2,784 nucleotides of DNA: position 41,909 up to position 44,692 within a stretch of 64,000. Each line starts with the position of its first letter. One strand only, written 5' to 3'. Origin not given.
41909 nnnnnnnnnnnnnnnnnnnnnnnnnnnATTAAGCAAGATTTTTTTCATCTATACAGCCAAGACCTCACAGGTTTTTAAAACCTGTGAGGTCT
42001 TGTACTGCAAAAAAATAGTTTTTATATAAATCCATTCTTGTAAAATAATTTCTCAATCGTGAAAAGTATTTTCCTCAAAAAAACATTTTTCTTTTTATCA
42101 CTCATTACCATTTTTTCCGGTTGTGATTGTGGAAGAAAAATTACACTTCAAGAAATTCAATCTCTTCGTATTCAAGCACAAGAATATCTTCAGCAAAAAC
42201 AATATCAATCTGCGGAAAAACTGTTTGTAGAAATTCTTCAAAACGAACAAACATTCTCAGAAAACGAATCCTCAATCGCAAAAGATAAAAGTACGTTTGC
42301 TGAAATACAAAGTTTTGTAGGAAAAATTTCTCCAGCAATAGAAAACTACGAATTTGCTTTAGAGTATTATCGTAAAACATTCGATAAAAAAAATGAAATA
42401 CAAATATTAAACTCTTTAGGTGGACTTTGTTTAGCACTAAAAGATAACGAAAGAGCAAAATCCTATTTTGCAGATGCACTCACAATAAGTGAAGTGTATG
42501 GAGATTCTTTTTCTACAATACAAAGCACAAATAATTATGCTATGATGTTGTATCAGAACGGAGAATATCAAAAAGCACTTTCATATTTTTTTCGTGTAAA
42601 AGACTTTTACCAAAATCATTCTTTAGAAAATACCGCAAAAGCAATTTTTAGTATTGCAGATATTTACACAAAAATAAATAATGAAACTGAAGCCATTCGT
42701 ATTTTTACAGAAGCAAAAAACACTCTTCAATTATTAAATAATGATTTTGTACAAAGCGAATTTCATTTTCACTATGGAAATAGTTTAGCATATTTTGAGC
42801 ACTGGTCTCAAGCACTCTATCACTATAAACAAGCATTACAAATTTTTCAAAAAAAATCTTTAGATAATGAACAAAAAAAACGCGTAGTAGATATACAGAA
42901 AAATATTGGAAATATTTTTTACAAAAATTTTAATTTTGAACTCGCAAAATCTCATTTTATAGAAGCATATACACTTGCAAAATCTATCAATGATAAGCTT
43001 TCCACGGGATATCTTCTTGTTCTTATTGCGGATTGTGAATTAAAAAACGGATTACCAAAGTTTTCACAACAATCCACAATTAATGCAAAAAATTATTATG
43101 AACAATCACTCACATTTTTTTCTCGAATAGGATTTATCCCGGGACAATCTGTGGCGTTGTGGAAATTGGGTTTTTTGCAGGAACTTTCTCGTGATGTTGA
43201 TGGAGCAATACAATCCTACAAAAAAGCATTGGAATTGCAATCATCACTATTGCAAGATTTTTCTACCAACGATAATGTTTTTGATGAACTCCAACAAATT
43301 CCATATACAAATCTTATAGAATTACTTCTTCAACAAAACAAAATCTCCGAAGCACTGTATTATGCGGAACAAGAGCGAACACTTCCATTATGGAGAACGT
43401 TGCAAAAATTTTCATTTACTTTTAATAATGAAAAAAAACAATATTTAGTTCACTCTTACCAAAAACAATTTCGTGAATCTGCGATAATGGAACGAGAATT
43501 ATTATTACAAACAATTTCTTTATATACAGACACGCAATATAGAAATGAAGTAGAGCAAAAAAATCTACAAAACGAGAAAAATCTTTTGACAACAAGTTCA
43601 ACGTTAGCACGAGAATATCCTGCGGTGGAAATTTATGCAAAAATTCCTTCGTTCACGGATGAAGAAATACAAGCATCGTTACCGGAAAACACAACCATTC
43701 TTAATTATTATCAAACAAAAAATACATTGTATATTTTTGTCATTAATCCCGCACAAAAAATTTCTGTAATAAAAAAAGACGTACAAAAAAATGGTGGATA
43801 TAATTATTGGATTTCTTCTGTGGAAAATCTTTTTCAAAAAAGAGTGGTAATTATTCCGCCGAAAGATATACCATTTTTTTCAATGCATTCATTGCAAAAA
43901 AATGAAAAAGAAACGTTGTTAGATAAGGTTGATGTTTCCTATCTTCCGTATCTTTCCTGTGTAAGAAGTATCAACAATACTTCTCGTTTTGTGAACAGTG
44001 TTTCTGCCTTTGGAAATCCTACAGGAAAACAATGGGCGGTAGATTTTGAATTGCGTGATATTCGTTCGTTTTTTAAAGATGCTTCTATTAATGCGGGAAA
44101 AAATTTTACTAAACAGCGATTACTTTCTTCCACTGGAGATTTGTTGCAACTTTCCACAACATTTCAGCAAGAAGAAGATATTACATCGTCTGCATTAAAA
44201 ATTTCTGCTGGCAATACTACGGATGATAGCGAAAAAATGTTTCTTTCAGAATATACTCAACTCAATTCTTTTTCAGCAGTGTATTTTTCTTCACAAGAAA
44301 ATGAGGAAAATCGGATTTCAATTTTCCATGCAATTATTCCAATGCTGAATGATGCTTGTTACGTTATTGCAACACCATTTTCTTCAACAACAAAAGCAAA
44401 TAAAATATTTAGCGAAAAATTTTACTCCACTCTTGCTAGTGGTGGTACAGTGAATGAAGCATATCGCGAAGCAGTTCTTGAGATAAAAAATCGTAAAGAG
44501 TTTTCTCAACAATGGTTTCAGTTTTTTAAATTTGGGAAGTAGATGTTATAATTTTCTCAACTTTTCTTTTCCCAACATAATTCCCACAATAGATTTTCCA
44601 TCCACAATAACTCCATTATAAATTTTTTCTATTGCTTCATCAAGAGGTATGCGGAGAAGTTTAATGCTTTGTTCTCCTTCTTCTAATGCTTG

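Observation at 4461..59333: Family of ~33-bp perfect palindromes AGAC-stem-TTTAAAA-stem-GTCT with compensatory stem variants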

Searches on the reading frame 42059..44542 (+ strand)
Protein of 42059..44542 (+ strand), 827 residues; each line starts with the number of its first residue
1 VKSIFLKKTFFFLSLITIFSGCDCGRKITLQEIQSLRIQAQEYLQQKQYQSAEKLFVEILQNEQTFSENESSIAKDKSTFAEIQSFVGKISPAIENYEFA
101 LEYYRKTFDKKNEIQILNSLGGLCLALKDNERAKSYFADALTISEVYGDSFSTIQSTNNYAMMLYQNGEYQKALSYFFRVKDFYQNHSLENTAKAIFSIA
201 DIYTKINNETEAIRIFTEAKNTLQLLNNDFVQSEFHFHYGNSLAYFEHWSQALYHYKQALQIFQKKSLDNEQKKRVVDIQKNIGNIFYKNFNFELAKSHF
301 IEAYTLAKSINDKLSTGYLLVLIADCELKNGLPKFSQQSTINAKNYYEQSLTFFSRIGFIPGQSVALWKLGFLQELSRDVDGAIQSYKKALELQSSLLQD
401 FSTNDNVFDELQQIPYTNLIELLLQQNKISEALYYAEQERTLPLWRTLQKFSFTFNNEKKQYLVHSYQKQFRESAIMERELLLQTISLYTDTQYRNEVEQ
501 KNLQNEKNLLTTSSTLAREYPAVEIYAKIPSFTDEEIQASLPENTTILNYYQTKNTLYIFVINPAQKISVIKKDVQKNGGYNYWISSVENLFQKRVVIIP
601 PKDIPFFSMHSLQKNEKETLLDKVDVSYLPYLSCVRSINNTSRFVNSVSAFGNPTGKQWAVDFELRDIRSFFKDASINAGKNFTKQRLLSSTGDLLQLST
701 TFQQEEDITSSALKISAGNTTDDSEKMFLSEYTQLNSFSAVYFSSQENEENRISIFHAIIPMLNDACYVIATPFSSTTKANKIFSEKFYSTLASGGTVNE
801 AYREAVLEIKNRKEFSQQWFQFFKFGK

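Call 10: search_protein_families(library=pfam, proteins=[window:42059-44542:+])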
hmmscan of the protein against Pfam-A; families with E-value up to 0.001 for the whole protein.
window:42059-44542:+ (827 aa): 10 families
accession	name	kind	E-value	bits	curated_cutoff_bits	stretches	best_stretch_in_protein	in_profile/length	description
PF13424.12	TPR_12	-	4.8e-29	100.8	30.1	2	93-145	22-76/77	Tetratricopeptide repeat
PF07719.23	TPR_2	-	2.4e-16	58.9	27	0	366-394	3-31/34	Tetratricopeptide repeat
PF00515.34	TPR_1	-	2.3e-14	53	27.8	0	370-395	7-32/34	Tetratricopeptide repeat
PF13181.12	TPR_8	-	1.8e-10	40.6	25.7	0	115-145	2-32/34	Tetratricopeptide repeat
PF17874.7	TPR_MalT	-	2.7e-07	30.6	45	0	41-234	48-242/336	MalT-like TPR region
PF13374.12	TPR_10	-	1.5e-06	28.5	27.5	0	153-177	1-25/42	Tetratricopeptide repeat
PF12770.12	CHAT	-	2.2e-06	27.8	24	1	594-820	25-282/289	CHAT domain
PF13176.12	TPR_7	-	3.4e-05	24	27.9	0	195-219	1-25/36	Tetratricopeptide repeat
PF13428.12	TPR_14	-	3.6e-05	24.5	23.5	0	37-62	5-30/44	Tetratricopeptide repeat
PF13432.12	TPR_16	-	6.4e-05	23.8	32.7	0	158-177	35-54/65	Tetratricopeptide repeat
